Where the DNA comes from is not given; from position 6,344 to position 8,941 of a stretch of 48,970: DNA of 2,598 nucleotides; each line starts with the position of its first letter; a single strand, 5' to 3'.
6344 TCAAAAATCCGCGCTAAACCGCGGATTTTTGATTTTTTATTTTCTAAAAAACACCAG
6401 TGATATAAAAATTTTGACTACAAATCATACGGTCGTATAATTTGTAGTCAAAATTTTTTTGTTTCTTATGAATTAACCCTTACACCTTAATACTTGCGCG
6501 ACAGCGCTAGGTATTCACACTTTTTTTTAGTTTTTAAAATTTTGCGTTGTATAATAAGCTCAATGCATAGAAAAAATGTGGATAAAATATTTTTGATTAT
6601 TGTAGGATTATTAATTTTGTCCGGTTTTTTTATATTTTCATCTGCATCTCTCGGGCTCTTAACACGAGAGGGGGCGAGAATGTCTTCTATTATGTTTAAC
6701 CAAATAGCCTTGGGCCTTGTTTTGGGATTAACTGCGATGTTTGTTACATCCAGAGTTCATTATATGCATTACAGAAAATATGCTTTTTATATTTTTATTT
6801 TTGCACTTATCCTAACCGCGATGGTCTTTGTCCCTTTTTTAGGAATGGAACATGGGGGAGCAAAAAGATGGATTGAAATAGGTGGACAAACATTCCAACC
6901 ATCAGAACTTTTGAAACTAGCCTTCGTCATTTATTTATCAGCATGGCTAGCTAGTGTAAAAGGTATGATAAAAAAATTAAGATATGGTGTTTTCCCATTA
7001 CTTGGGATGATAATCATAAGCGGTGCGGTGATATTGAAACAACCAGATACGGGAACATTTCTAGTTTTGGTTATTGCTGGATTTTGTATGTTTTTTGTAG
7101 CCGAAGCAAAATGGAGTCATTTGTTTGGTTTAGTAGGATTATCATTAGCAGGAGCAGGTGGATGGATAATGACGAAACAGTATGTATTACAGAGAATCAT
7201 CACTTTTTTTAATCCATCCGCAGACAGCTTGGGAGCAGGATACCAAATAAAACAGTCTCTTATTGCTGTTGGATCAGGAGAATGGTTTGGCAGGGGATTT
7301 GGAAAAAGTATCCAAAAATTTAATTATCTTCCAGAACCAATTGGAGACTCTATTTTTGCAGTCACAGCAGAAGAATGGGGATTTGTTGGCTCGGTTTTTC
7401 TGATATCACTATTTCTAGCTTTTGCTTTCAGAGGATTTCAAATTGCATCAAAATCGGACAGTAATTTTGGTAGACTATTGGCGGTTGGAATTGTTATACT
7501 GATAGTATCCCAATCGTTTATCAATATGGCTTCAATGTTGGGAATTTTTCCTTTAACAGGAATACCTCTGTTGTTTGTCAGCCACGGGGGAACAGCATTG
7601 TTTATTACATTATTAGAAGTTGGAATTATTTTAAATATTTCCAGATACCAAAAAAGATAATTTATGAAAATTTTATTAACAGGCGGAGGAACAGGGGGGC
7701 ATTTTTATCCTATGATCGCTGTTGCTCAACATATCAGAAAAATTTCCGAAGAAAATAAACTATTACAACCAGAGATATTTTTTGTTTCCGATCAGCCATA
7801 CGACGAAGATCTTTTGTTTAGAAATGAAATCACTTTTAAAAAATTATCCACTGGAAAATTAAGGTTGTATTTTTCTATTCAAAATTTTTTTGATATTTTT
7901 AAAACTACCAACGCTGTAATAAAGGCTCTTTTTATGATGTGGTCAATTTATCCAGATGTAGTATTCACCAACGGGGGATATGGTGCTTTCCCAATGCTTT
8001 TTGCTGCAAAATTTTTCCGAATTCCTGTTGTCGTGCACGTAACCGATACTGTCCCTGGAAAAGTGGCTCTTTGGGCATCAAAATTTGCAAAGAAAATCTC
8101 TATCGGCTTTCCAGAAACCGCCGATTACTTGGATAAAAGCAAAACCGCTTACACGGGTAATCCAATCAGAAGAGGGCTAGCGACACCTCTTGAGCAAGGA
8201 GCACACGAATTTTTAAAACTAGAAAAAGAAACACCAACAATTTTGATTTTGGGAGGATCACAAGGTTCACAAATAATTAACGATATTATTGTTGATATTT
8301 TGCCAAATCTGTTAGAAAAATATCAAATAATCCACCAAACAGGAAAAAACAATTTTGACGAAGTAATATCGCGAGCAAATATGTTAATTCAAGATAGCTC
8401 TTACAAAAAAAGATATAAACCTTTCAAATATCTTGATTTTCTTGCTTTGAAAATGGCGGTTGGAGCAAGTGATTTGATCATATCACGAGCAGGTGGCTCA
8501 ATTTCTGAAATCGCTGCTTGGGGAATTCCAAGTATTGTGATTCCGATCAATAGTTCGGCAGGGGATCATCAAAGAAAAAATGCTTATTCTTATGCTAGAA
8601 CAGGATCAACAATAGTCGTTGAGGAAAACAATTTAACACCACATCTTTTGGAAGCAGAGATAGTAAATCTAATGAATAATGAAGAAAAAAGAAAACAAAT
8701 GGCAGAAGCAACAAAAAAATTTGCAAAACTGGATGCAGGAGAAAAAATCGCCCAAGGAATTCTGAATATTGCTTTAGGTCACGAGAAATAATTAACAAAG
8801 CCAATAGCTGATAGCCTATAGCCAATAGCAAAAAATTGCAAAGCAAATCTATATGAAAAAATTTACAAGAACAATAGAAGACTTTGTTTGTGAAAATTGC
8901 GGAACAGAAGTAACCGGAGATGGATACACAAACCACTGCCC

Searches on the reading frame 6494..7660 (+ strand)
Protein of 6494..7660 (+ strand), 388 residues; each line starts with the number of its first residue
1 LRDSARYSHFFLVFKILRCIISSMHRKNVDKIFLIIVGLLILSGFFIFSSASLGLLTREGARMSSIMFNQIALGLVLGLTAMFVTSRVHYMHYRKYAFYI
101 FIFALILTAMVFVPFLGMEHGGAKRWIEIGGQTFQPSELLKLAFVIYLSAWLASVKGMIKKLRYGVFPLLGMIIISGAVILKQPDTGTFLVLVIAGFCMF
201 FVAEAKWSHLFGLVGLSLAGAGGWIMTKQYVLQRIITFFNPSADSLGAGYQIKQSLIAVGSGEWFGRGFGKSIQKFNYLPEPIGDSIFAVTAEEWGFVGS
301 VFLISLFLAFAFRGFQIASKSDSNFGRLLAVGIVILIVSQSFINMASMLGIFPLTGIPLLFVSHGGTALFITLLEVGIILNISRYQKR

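Call 7: search_protein_families(library=pfam, proteins=[window:6494-7660:+])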
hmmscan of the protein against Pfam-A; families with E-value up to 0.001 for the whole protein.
window:6494-7660:+ (388 aa): 1 family
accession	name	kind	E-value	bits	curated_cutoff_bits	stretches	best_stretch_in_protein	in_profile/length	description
PF01098.24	FTSW_RODA_SPOVE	-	7.1e-96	321.7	26.4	1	32-387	3-355/356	Cell cycle protein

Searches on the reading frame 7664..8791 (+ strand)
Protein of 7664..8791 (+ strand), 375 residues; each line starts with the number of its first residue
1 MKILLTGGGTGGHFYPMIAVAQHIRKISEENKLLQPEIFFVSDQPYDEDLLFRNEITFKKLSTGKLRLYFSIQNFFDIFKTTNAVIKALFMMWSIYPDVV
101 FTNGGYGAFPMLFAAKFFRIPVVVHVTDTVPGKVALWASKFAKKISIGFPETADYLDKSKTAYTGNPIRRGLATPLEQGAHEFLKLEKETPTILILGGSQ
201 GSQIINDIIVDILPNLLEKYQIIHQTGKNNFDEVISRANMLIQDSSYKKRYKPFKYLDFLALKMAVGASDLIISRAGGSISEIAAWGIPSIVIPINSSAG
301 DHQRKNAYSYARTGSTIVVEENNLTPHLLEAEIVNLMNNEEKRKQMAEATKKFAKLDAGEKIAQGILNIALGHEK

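Call 7: search_protein_families(library=pfam, proteins=[window:7664-8791:+])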
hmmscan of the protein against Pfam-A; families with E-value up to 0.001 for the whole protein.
window:7664-8791:+ (375 aa): 4 families
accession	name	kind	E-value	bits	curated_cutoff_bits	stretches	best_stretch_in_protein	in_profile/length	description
PF04101.22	Glyco_tran_28_C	-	2.1e-34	119.4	22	1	192-357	1-161/166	Glycosyltransferase family 28 C-terminal domain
PF03033.26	Glyco_transf_28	-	1.1e-26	94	26.2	1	3-145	1-137/139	Glycosyltransferase family 28 N-terminal domain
PF02350.25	Epimerase_2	-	3.8e-05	23.2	30.6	1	231-366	225-346/347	UDP-N-acetylglucosamine 2-epimerase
PF08660.17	Alg14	-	0.00064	20.2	27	0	9-123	6-120/171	Oligosaccharide biosynthesis protein Alg14 like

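Call 9: find_encoding_contigs(protein=window:7664-8791:+, flank=10000, max_places=10)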
Protein window:7664-8791:+ (375 aa): no gene with exactly this product is on record in the collection.
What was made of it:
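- Tried and rejected: Not on record (call 9).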

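Call 10: find_homologous_proteins(query=window:7664-8791:+, max_evalue=1e-20)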
Query window:7664-8791:+ (375 aa): 7934 proteins with E <= 1e-20 among 8000 candidates; the best 120 are listed.
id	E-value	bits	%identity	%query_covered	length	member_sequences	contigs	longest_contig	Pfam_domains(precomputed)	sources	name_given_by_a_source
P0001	1.0e-246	835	100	100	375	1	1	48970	PF04101.23,PF03033.27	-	-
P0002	1.6e-239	812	96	100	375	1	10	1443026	PF04101.23,PF03033.27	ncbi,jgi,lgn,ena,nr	ncbi:TPA: hypothetical protein DCZ46_02855 [Candidatus Campbellbacteria bacterium]|nr:MAG: UDP-N-ace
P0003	3.3e-237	804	95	100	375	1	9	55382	PF04101.23,PF03033.27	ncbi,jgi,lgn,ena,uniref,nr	ncbi:hypothetical protein A2996_01475 [Candidatus Campbellbacteria bacterium RIFCSPLOWO2_01_FULL_34_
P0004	5.4e-237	803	95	100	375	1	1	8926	PF04101.23,PF03033.27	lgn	-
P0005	1.6e-203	693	96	86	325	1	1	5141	PF04101.23,PF03033.27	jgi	jgi:UDP-N-acetylglucosamine--N-acetylmuramyl-(pentapeptide) pyrophosphoryl-undecaprenol N-acetylgluc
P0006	1.2e-187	641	73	100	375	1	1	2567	PF04101.23,PF03033.27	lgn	-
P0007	4.5e-185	633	73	100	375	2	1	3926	PF04101.23,PF03033.27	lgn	-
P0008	4.2e-183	626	73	100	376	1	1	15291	PF04101.23,PF03033.27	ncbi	-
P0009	1.7e-182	624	72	100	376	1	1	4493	PF04101.23,PF03033.27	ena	-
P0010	1.6e-181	621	71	100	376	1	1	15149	PF04101.23,PF03033.27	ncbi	-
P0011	3.1e-180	617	72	100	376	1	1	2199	PF04101.23,PF03033.27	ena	-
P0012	1.7e-176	604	70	99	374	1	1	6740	PF04101.23,PF03033.27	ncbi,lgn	-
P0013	7.9e-176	602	70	100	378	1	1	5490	PF04101.23,PF03033.27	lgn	-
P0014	2.8e-174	597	69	100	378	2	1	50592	PF04101.23,PF06722.19,PF03033.27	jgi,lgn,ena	-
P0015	6.4e-173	593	69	100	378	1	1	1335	PF04101.23,PF03033.27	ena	-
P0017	2.8e-172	591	70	100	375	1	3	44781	PF08660.18,PF04101.23,PF03033.27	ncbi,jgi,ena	-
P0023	2.1e-161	555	64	100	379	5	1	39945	PF04101.23,PF03033.27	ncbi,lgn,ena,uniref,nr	ncbi:hypothetical protein A2442_03485 [Candidatus Campbellbacteria bacterium RIFOXYC2_FULL_35_25]|un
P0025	1.9e-149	515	61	100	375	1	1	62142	PF04101.23,PF03033.27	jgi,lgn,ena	-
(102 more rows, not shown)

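Call 11: find_encoding_contigs(protein=P0002, flank=5000, max_places=4)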
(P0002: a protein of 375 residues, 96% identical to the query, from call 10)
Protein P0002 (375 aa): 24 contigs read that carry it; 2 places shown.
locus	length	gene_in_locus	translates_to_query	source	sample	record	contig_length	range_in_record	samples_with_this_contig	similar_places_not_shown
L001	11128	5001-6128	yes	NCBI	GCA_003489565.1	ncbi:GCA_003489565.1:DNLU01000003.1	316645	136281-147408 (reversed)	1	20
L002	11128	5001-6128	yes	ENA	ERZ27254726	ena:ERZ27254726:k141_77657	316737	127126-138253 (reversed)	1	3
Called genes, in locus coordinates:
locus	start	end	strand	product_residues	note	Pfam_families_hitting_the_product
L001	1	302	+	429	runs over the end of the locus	PF13416:SBP_bac_8, PF01547:SBP_bac_1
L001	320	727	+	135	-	-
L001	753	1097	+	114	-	PF18895:T4SS_pilin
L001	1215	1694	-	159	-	-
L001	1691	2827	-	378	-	-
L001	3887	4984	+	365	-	PF01098:FTSW_RODA_SPOVE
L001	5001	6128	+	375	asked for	PF03033:Glyco_transf_28, PF04101:Glyco_tran_28_C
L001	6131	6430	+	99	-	PF12647:RNHCP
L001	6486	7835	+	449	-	PF00749:tRNA-synt_1c, PF19269:Anticodon_2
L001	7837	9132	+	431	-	PF01551:Peptidase_M23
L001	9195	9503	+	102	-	-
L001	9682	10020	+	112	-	-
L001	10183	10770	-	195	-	PF12917:YfbR-like, PF13023:HD_3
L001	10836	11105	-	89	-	-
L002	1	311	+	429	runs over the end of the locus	PF13416:SBP_bac_8, PF01547:SBP_bac_1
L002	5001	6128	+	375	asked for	PF03033:Glyco_transf_28, PF04101:Glyco_tran_28_C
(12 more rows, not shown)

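Call 12: find_encoding_contigs(protein=P0003, flank=5000, max_places=3)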
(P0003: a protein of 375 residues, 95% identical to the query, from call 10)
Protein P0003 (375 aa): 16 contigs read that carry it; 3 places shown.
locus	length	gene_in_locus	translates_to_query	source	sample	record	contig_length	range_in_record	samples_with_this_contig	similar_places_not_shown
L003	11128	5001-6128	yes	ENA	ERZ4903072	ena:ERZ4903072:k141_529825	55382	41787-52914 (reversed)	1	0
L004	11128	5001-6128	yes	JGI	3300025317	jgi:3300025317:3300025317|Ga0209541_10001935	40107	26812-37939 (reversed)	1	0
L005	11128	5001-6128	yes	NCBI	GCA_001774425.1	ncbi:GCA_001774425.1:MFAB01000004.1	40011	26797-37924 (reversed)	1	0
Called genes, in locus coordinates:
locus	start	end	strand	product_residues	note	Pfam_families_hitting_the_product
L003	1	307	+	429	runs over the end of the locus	PF13416:SBP_bac_8, PF01547:SBP_bac_1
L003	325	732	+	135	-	-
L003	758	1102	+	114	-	PF18895:T4SS_pilin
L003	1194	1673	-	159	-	-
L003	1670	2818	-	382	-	PF01145:Band_7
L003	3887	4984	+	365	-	PF01098:FTSW_RODA_SPOVE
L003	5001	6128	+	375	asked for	PF03033:Glyco_transf_28, PF04101:Glyco_tran_28_C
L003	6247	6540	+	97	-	PF12647:RNHCP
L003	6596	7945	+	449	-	PF00749:tRNA-synt_1c, PF19269:Anticodon_2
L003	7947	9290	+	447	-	PF01551:Peptidase_M23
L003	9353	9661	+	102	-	-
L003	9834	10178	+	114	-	-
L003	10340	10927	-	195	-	PF12917:YfbR-like, PF13023:HD_3, PF01966:HD (faint)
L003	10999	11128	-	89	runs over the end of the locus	-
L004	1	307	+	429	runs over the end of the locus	PF13416:SBP_bac_8, PF01547:SBP_bac_1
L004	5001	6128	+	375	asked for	PF03033:Glyco_transf_28, PF04101:Glyco_tran_28_C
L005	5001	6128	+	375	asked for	PF03033:Glyco_transf_28, PF04101:Glyco_tran_28_C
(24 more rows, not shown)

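Call 13: find_encoding_contigs(protein=P0008, flank=5000, max_places=2)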
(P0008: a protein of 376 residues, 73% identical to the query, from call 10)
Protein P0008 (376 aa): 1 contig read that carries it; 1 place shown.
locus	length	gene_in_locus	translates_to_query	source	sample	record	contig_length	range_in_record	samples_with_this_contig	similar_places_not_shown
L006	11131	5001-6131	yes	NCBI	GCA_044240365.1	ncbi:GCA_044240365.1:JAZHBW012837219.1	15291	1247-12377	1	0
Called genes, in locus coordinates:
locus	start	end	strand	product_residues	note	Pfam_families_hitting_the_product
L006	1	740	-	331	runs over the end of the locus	-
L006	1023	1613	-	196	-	-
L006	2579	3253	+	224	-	PF01797:Y1_Tnp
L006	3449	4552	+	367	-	PF01098:FTSW_RODA_SPOVE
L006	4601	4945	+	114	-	PF05635:23S_rRNA_IVP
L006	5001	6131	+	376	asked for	PF03033:Glyco_transf_28, PF04101:Glyco_tran_28_C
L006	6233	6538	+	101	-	PF12647:RNHCP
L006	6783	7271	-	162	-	-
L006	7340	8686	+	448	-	PF00749:tRNA-synt_1c, PF19269:Anticodon_2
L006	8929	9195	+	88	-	PF04221:RelB (weak), PF10884:DUF2683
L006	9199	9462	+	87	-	PF15738:YafQ_toxin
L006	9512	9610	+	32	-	-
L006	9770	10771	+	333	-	PF01551:Peptidase_M23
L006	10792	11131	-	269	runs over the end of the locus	PF02739:5_3_exonuc_N, PF01367:5_3_exonuc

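Call 19: find_encoding_contigs(protein=P0014, flank=5000, max_places=2)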
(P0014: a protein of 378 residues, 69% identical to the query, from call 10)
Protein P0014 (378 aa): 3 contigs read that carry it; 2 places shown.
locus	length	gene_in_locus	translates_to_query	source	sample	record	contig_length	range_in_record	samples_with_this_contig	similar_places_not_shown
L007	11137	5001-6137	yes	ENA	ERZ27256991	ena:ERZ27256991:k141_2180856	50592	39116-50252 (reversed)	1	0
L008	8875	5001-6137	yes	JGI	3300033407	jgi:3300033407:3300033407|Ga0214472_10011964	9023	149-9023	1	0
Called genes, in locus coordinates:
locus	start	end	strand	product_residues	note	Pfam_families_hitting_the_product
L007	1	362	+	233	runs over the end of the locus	?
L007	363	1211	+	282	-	-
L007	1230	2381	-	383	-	PF03129:HGTP_anticodon (weak)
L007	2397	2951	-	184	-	PF10502:Peptidase_S26, PF00717:Peptidase_S24 (faint)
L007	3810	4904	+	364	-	PF01098:FTSW_RODA_SPOVE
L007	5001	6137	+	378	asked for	PF03033:Glyco_transf_28, PF04101:Glyco_tran_28_C, PF06722:EryCIII-like_C (weak)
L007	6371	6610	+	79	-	-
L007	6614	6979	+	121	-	PF02452:PemK_toxin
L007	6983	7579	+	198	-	PF01195:Pept_tRNA_hydro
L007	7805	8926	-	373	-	PF21710:Spt6_S1 (faint), PF21543:CvfB_2nd (faint), PF00575:S1 (weak), PF23459:S1_RRP5 (faint), PF24685:OB_RRP5_4th (faint), PF00575:S1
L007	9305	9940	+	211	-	PF13483:Lactamase_B_3, PF12706:Lactamase_B_2 (weak)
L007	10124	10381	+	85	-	-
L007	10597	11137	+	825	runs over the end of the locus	PF00521:DNA_topoisoIV, PF03989:DNA_gyraseA_C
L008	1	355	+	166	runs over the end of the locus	?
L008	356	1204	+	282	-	-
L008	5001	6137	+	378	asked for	PF03033:Glyco_transf_28, PF04101:Glyco_tran_28_C, PF06722:EryCIII-like_C (weak)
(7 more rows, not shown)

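Call 20: find_encoding_contigs(protein=P0017, flank=5000, max_places=2)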
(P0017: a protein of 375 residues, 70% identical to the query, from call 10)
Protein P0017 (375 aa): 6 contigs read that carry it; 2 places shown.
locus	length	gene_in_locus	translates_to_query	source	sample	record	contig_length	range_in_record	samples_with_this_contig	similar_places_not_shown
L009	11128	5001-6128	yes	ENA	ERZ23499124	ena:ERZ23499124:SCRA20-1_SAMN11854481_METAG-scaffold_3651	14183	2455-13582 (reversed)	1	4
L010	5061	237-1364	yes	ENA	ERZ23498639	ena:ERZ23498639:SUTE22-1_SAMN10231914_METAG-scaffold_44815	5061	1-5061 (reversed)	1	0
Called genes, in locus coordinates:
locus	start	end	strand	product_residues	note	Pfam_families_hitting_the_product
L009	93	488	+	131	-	PF18895:T4SS_pilin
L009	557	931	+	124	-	PF04956:TrbC (weak), PF18895:T4SS_pilin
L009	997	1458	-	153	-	-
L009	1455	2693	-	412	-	PF01145:Band_7 (weak)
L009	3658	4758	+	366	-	PF01098:FTSW_RODA_SPOVE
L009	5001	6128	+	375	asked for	PF03033:Glyco_transf_28, PF08660:Alg14 (weak), PF04101:Glyco_tran_28_C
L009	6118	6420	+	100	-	PF12647:RNHCP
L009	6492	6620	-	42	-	-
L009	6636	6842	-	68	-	-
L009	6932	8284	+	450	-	PF00749:tRNA-synt_1c, PF19269:Anticodon_2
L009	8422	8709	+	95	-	-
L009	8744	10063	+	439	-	PF01551:Peptidase_M23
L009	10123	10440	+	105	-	-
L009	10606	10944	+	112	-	-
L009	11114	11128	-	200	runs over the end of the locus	PF12917:YfbR-like, PF13023:HD_3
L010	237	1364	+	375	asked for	PF03033:Glyco_transf_28, PF08660:Alg14 (weak), PF04101:Glyco_tran_28_C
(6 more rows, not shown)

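Call 21: find_encoding_contigs(protein=P0023, flank=5000, max_places=2)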
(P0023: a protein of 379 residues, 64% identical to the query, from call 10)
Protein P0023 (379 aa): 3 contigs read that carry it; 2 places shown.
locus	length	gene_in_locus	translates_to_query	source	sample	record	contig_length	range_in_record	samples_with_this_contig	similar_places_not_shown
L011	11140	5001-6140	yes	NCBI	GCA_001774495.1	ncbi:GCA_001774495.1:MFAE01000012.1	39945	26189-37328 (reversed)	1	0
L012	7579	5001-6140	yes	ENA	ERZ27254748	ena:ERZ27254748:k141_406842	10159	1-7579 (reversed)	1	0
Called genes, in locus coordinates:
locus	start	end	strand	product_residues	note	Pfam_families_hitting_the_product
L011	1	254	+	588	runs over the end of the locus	PF01411:tRNA-synt_2c, PF07973:tRNA_SAD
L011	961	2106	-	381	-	PF13393:tRNA-synt_His (faint), PF03129:HGTP_anticodon (weak)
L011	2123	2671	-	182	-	PF10502:Peptidase_S26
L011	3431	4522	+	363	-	PF01098:FTSW_RODA_SPOVE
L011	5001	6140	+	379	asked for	PF03033:Glyco_transf_28, PF04101:Glyco_tran_28_C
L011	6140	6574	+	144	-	-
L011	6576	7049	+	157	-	-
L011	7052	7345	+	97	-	PF12647:RNHCP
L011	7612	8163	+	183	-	PF07963:N_methyl (weak)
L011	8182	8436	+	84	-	-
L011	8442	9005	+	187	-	PF07963:N_methyl (weak)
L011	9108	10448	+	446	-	PF00749:tRNA-synt_1c, PF19269:Anticodon_2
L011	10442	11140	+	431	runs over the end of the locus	PF01551:Peptidase_M23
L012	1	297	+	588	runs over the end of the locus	PF01411:tRNA-synt_2c, PF07973:tRNA_SAD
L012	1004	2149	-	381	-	PF13393:tRNA-synt_His (faint), PF03129:HGTP_anticodon (weak)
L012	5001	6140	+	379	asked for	PF03033:Glyco_transf_28, PF04101:Glyco_tran_28_C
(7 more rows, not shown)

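Call 22: find_encoding_contigs(protein=P0025, flank=5000, max_places=2)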
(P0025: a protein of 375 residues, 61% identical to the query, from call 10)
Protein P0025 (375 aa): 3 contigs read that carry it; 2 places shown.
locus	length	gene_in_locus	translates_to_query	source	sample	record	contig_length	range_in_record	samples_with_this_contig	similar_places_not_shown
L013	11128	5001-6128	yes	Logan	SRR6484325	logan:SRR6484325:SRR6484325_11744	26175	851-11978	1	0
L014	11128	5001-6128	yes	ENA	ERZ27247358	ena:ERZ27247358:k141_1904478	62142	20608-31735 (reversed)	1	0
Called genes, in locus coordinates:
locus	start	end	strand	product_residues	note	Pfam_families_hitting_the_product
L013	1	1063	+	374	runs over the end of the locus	PF24981:Beta-prop_ATRN-LZTR1 (faint), PF13415:Beta-prop_FBX42, PF13854:Kelch_HCF (faint), PF24681:Kelch_KLHDC2_KLHL20_DRC7, PF13415:Beta-prop_FBX42 (weak), PF24681:Kelch_KLHDC2_KLHL20_DRC7 (weak)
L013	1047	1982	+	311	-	PF13354:Beta-lactamase2 (faint), PF00768:Peptidase_S11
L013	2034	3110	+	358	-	PF00953:Glycos_transf_4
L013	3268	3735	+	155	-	-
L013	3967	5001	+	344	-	PF01098:FTSW_RODA_SPOVE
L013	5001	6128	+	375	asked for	PF03033:Glyco_transf_28, PF04101:Glyco_tran_28_C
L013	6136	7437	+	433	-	PF24161:CCDC39 (weak), PF01551:Peptidase_M23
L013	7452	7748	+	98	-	-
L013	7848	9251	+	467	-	PF02878:PGM_PMM_I, PF02879:PGM_PMM_II, PF02880:PGM_PMM_III, PF00408:PGM_PMM_IV (faint)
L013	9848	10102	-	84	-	-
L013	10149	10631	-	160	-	-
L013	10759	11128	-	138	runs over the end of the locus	-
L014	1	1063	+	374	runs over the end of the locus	PF24981:Beta-prop_ATRN-LZTR1 (faint), PF13415:Beta-prop_FBX42, PF13854:Kelch_HCF (faint), PF24681:Kelch_KLHDC2_KLHL20_DRC7, PF13415:Beta-prop_FBX42 (weak), PF24681:Kelch_KLHDC2_KLHL20_DRC7 (weak)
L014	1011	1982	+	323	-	PF13354:Beta-lactamase2 (faint), PF00768:Peptidase_S11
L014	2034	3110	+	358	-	PF00953:Glycos_transf_4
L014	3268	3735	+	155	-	-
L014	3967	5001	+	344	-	PF01098:FTSW_RODA_SPOVE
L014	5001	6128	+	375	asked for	PF03033:Glyco_transf_28, PF04101:Glyco_tran_28_C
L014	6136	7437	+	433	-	PF24161:CCDC39 (weak), PF01551:Peptidase_M23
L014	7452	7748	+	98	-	-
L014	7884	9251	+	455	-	PF02878:PGM_PMM_I, PF02879:PGM_PMM_II, PF02880:PGM_PMM_III, PF00408:PGM_PMM_IV (faint)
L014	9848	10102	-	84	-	-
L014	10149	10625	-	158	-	-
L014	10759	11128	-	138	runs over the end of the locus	-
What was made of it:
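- Tried and rejected: Relatives were reached through MurG homologues instead (calls 10-13, 19-22). Synteny is lost in L013 and L014 (call 22).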
